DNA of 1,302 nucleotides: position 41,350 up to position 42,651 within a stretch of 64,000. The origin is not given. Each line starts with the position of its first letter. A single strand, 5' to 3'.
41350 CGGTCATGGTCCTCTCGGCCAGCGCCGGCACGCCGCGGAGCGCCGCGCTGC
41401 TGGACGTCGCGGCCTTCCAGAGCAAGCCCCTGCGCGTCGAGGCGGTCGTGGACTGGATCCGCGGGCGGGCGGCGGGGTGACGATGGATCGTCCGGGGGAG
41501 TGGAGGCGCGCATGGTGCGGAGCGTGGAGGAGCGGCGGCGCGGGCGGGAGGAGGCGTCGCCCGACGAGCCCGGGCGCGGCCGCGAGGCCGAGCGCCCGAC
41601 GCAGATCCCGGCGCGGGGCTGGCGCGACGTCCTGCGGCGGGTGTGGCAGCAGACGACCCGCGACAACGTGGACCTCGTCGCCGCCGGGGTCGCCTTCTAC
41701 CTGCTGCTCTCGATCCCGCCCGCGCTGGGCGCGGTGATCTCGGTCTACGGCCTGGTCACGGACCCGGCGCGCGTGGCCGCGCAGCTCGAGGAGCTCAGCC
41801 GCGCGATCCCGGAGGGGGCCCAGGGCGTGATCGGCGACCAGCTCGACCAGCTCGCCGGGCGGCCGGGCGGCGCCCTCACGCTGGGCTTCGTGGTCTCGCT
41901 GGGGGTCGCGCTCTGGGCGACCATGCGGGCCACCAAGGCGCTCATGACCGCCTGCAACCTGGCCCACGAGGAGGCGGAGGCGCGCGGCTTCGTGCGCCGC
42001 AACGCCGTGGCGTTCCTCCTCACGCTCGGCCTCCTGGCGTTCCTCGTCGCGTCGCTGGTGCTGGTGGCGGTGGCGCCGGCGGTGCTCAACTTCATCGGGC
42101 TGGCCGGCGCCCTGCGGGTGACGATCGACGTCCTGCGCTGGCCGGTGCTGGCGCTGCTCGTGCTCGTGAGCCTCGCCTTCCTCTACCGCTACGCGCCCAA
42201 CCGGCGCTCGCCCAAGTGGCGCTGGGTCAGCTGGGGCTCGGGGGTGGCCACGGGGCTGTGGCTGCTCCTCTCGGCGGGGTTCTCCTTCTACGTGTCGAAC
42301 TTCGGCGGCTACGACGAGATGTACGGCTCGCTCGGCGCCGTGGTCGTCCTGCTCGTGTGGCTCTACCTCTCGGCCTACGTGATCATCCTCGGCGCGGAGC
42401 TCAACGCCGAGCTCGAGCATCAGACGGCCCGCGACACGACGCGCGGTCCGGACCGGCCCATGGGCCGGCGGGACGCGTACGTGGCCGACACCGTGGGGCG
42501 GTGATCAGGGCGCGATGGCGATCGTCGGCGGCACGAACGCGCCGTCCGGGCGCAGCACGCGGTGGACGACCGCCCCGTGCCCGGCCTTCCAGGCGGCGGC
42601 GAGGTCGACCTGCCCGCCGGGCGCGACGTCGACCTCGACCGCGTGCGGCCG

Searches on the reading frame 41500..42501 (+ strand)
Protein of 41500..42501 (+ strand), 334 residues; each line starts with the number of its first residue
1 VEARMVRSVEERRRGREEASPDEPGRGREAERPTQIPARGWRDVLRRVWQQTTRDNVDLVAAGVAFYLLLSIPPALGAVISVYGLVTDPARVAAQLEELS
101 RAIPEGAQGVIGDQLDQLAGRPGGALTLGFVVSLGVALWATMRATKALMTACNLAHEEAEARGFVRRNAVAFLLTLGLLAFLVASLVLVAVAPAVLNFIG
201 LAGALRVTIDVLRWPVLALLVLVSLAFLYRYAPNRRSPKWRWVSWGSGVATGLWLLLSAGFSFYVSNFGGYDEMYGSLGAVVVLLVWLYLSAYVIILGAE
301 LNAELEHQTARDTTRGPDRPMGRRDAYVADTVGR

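Call 26: search_protein_families(library=pfam, proteins=[window:41500-42501:+], max_evalue=0.001)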
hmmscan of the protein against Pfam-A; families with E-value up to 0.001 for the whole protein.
window:41500-42501:+ (334 aa): 1 family
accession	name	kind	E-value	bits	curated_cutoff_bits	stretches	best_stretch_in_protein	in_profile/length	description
PF03631.20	Virul_fac_BrkB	-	4.7e-67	226.8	33.7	1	54-308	2-258/259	Virulence factor BrkB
